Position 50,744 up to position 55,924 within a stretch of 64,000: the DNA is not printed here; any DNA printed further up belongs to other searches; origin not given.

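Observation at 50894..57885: Druantia type III-like pair: a 707-aa unknown protein translationally coupled to a 1626-aa helicase with many zinc ribbons and a DUF1998/MZB-like C-terminus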

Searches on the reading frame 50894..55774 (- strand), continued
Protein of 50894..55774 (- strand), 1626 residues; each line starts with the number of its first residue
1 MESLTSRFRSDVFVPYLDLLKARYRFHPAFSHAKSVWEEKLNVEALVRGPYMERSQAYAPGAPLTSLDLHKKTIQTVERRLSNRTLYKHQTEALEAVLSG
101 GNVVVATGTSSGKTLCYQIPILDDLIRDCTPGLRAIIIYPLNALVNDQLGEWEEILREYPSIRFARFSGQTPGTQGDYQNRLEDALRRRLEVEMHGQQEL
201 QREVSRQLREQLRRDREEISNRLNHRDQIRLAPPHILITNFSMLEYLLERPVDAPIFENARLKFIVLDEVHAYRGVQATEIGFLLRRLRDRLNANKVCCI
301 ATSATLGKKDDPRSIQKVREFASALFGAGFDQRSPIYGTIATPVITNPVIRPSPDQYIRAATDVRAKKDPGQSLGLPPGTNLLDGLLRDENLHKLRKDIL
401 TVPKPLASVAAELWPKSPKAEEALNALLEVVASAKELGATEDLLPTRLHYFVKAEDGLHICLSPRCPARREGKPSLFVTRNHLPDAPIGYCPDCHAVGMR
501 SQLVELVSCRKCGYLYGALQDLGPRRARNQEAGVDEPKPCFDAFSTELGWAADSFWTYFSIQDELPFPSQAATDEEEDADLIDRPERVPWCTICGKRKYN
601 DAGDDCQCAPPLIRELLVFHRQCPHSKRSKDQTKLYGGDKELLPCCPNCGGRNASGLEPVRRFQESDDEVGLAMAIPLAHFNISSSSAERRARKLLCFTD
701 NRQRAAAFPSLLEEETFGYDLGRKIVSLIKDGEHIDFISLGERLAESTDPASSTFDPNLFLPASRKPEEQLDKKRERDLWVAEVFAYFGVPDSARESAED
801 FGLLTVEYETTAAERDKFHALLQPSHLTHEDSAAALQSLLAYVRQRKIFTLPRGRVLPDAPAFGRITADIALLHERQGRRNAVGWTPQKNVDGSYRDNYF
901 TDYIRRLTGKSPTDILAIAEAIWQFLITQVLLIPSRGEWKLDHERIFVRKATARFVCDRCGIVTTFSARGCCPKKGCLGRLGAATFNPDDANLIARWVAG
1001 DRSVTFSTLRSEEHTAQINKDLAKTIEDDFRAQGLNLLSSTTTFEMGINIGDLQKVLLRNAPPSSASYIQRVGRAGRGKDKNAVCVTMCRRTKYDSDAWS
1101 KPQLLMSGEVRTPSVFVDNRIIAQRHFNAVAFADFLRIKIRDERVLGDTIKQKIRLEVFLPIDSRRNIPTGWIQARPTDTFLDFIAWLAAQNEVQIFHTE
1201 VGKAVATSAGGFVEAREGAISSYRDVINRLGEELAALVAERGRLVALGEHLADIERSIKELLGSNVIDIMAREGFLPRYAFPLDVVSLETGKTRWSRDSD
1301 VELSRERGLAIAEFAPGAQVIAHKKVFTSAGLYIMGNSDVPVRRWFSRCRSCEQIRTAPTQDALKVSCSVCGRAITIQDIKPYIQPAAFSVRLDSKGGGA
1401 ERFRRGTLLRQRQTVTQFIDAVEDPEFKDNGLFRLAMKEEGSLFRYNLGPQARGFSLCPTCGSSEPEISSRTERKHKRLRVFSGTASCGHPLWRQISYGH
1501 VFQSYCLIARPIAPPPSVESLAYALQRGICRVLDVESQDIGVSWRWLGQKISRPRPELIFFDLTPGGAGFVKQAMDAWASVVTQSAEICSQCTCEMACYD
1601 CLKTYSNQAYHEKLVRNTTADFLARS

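Call 49: search_dna_similar(query=window:50894-55774:-, collection=plasmids, mode=protein, max_rows=30, max_evalue=1e-20)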
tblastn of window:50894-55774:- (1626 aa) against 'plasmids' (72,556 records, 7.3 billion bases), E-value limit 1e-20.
Records with a match: 56; places in all: 58; records where one place covers at least 80% of the query: 2.
Best place of each record, by identity: <60% 56.
By first word of the organism name: Escherichia 13; Roseomonas 4; Nostoc 2; Methylocystis 2; Pseudanabaena 2; Sinorhizobium 2; Klebsiella 2; Natribaculum 2; Marinobacter 2; Pseudomonas 2; and 21 more.
By predicted mobility (MOB-suite, as given by PLSDB): non-mobilizable 32; conjugative 17; mobilizable 7.
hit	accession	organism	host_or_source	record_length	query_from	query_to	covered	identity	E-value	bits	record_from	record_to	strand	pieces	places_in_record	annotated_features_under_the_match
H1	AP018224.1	Nostoc linckia NIES-25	-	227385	23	1623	93%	26.7%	3e-60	403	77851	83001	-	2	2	DEAD/DEAH box helicase-like protein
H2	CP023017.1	Ralstonia solanacearum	Solanum tuberosum,single cell,Potato ...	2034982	37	1624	78%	27.5%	3e-58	367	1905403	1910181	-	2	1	hypothetical protein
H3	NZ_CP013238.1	Clostridium butyricum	Microbial isolate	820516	16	1376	84%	24.4%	1e-88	329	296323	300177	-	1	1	DEAD/DEAH box helicase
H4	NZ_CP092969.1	Methylocystis parvus OBBP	Bacterial Monoculture,Mud, soil or ...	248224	82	1623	66%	29.0%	4e-46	307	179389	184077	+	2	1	DEAD/DEAH box helicase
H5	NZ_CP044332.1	Methylocystis parvus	-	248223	82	1623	66%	29.0%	4e-46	307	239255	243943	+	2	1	DEAD/DEAH box helicase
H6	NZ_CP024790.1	Nostoc flagelliforme CCNUN1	cell culture,desert soil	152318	23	1623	65%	29.1%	3e-56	378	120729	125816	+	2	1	DEAD/DEAH box helicase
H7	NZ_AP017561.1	Pseudanabaena sp. ABRG5-3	-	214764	38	1623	64%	28.2%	2e-41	350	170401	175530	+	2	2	DEAD/DEAH box helicase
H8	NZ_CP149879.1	Sinorhizobium medicae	Medicago sativa,Cell Culture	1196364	45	1623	67%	26.9%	1e-38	289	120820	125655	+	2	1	record has no annotation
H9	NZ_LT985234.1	Escherichia coli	-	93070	45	1623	65%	27.2%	1e-41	319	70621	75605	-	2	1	none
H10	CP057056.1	Escherichia coli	culture,Pooled cattle faecal samples ...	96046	45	1623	65%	27.2%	1e-41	319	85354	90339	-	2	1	DEAD/DEAH box helicase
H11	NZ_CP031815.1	Klebsiella pneumoniae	Homo sapiens,rectal swab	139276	45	1623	65%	27.2%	1e-41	319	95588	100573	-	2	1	DEAD/DEAH box helicase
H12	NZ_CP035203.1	Klebsiella pneumoniae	Homo sapiens,stool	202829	45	1623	65%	27.2%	1e-41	319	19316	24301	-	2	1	DEAD/DEAH box helicase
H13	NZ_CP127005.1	Escherichia coli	mixed culture,pork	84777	45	1623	65%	27.1%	1e-41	320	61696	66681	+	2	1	DEAD/DEAH box helicase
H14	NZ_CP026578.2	Escherichia coli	Homo sapiens,Culture,Rectal swab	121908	45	1623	65%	27.0%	2e-41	319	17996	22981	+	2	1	DEAD/DEAH box helicase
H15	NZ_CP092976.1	Escherichia coli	Homo sapiens,Culture,Rectal swab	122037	45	1623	65%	27.0%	2e-41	319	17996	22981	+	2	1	DEAD/DEAH box helicase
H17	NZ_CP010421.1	Azotobacter chroococcum NCIMB 8003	cell culture,soil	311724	87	1626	64%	27.3%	8e-31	281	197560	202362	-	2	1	DEAD/DEAH box helicase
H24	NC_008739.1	Marinobacter nauticus VT8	-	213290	1010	1626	38%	25.6%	4e-39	168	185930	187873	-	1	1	helicase-related protein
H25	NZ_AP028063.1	Marinobacter shengliensis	-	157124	1010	1626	38%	25.4%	7e-39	167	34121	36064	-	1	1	DEAD/DEAH box helicase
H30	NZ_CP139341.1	Escherichia coli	pork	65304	1041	1623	36%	24.7%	1e-41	177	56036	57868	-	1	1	none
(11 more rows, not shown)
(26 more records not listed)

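Call 50: get_annotated_region(hit=H30, flank=7000)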
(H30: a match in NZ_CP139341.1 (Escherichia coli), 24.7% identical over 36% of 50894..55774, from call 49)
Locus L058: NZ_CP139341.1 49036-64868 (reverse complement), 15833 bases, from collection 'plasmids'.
description: Escherichia coli strain YZ22MPE6 plasmid pYUYZMPE6-2, complete sequence
organism: Escherichia coli (NCBI taxid 562)
taxonomy: Bacteria; Pseudomonadota; Gammaproteobacteria; Enterobacterales; Enterobacteriaceae; Escherichia; Escherichia coli
host: -; source: pork; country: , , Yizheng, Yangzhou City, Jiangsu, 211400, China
typing (MOB-suite, as given by PLSDB): mobilizable; replicon IncY
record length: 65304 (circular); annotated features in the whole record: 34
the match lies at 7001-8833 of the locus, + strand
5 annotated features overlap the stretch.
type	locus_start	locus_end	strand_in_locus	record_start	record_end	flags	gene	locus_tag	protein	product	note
CDS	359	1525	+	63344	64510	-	-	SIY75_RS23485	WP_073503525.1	IS30-like element IS30 family transposase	GO:0006313 - DNA transposition [Evidence IEA]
CDS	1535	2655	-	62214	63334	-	-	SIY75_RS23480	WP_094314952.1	IS3 family transposase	-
CDS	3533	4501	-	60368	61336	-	-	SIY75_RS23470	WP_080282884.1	IS5-like element IS903B family transposase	GO:0006313 - DNA transposition [Evidence IEA]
CDS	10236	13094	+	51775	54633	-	-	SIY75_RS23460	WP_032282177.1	DEAD/DEAH box helicase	-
CDS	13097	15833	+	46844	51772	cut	-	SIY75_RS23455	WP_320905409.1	class I SAM-dependent DNA methyltransferase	-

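Call 51: get_annotated_region(hit=H1, flank=7000)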
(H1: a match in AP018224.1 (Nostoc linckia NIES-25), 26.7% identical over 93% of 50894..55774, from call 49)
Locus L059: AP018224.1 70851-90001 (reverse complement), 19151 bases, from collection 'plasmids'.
description: Nostoc linckia NIES-25 plasmid plasmid2 DNA, complete genome
organism: Nostoc linckia NIES-25 (NCBI taxid 1091006)
taxonomy: Bacteria; Cyanobacteriota; Cyanophyceae; Nostocales; Nostocaceae; Nostoc; Nostoc linckia; Nostoc linckia NIES-25
host: -; source: -; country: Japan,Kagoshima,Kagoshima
typing (MOB-suite, as given by PLSDB): conjugative; replicon rep_cluster_1671; relaxase MOBP; mating-pair formation MPF_T
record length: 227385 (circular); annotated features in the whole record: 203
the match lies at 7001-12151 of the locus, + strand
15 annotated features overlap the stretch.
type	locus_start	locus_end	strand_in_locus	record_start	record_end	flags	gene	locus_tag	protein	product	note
CDS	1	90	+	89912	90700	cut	-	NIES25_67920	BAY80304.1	hypothetical protein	-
CDS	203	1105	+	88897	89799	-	-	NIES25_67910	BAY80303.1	hypothetical protein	-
CDS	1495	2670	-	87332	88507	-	-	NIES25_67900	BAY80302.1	hypothetical protein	-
CDS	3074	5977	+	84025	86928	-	-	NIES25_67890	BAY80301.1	chromosome segregation ATPase-like protein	-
CDS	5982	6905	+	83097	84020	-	-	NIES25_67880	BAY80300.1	hypothetical protein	-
CDS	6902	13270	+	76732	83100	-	-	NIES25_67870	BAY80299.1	DEAD/DEAH box helicase-like protein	-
CDS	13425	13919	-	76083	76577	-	-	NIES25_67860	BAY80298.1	hypothetical protein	-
CDS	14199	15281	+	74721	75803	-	-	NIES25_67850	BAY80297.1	phage integrase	-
CDS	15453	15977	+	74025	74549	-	-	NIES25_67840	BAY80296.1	hypothetical protein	-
CDS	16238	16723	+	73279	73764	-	-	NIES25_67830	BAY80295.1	hypothetical protein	-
CDS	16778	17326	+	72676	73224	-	-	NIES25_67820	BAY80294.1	hypothetical protein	-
CDS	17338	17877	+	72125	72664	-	-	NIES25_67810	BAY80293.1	hypothetical protein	-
CDS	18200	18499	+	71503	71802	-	-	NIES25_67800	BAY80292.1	HNH endonuclease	-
CDS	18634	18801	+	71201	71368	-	-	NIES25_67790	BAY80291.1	hypothetical protein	-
CDS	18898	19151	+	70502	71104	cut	-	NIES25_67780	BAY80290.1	hypothetical protein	-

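Call 55: search_protein_families(library=pfam, proteins=[L060:10104-13463:+, L060:13463-19777:+], max_evalue=0.01)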
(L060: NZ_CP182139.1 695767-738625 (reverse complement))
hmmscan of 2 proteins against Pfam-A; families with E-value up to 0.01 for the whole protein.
L060:10104-13463:+ (1119 aa): 0 families

L060:13463-19777:+ (2104 aa): 4 families
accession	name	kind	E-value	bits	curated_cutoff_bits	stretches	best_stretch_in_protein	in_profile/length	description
PF00270.35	DEAD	-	4.6e-24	85.5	26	1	95-295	2-161/167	DEAD/DEAH box helicase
PF00271.37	Helicase_C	-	1.6e-12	48.1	23.5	1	1069-1140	39-110/110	Helicase conserved C-terminal domain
PF09369.15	MZB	-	6.6e-12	46.4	24.2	1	1612-1691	2-80/80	MrfA Zn-binding domain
PF04851.21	ResIII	-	6.6e-06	26.6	22.5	1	95-262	6-144/164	Type III restriction enzyme, res subunit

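Call 58: find_homologous_proteins(query=L060:10104-13463:+, max_evalue=0.00001)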
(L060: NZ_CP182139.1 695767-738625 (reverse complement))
Query L060:10104-13463:+ (1119 aa): 43 proteins with E <= 0.00001 among 8000 candidates.
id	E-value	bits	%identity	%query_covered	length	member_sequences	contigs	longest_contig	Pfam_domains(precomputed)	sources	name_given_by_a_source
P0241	0.0e+0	2582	100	100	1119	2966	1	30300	PF27205.1,PF27201.1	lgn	-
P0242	0.0e+0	2189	84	100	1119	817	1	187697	PF27205.1,PF27201.1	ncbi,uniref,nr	ncbi:STY4851/ECs_5259 family protein [Hafnia alvei]|uniref:STY4851/ECs_5259 family protein n=1 Tax=H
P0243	0.0e+0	1687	64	100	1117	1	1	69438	PF27205.1,PF27201.1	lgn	-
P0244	0.0e+0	1671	63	100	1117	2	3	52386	PF27205.1,PF27201.1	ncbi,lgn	-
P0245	0.0e+0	1671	63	100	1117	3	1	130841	PF27205.1,PF27201.1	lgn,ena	-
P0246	0.0e+0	1671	63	100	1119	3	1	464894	PF27205.1,PF27201.1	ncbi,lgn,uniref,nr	ncbi:STY4851/ECs_5259 family protein [Pantoea sp. RG18]|uniref:STY4851/ECs_5259 family protein n=1 T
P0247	0.0e+0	1667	63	100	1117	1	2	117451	PF27205.1,PF27201.1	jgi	jgi:hypothetical protein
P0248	0.0e+0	1665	63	100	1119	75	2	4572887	PF27205.1,PF27201.1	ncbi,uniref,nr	ncbi:STY4851/ECs_5259 family protein [Lelliottia amnigena]|uniref:STY4851/ECs_5259 family protein n=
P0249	0.0e+0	1656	63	100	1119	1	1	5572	PF27205.1,PF27201.1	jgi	-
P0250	0.0e+0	1655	63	100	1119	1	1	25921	PF27205.1,PF27201.1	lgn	-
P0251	0.0e+0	1647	63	100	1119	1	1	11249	PF27205.1,PF27201.1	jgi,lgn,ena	-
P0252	0.0e+0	1645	63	100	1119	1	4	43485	PF27205.1,PF27201.1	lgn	-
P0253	0.0e+0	1643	63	100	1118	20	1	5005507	PF27205.1,PF27201.1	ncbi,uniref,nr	ncbi:STY4851/ECs_5259 family protein [Pectobacterium polaris]|uniref:STY4851/ECs_5259 family protein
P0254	0.0e+0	1545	97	62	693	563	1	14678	-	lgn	-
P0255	0.0e+0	1346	61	84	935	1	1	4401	PF27205.1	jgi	jgi:hypothetical protein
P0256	0.0e+0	1213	48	99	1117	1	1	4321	PF27205.1,PF27201.1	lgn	-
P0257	0.0e+0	1209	48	99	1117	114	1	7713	PF27205.1,PF27201.1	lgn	-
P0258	0.0e+0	1208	49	99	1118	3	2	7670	PF27205.1,PF27201.1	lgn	-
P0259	0.0e+0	1207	49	99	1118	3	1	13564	PF27205.1,PF27201.1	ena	-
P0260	4.2e-219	748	35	99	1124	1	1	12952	PF27205.1,PF27201.1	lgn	-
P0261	7.8e-194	665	33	99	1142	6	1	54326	PF27205.1,PF27201.1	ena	-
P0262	2.1e-189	650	33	99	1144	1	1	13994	PF27205.1,PF27201.1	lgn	-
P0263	5.6e-58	215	23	85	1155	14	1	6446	PF27205.1,PF27201.1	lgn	-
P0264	5.7e-57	211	25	85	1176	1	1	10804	PF27205.1,PF27201.1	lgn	-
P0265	1.2e-56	210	25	72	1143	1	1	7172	PF27205.1,PF27201.1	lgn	-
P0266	1.3e-53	200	23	85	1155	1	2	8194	PF27205.1,PF27201.1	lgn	-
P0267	3.8e-52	195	23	96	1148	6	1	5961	PF27205.1,PF27201.1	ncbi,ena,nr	ncbi:MAG TPA: STY4851/ECs_5259 family protein [Thermomicrobiales bacterium]|nr:STY4851/ECs_5259 fami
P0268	4.6e-52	195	24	86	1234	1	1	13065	PF27205.1,PF27201.1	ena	-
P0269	8.3e-50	188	22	87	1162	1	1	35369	PF27205.1,PF27201.1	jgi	jgi:hypothetical protein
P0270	1.2e-48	184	23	84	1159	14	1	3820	PF27205.1,PF27201.1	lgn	-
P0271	4.3e-47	179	22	84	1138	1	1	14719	PF27205.1,PF27201.1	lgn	-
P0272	1.1e-46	177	23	97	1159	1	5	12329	PF27205.1,PF27201.1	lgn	-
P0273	5.4e-46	175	23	98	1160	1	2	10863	PF27205.1,PF27201.1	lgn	-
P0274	7.2e-44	168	23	85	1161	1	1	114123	PF27205.1,PF27201.1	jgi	jgi:hypothetical protein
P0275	7.8e-44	168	23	97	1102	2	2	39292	PF27205.1,PF27201.1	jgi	jgi:hypothetical protein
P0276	5.2e-41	158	25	57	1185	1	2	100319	PF27205.1,PF27201.1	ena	-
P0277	6.5e-38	148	23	84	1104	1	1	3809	PF27205.1,PF27201.1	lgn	-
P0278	6.6e-31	125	22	82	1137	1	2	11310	PF27205.1,PF27201.1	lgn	-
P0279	2.7e-30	123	21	83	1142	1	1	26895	PF27205.1,PF27201.1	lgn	-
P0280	7.7e-29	118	23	86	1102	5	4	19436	PF27205.1,PF27201.1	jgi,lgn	jgi:hypothetical protein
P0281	6.8e-26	108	23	84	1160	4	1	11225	PF27205.1,PF27201.1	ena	-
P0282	7.3e-22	95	21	89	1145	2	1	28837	PF27205.1,PF27201.1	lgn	-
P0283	1.0e-16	78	29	20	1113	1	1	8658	PF27205.1,PF27201.1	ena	-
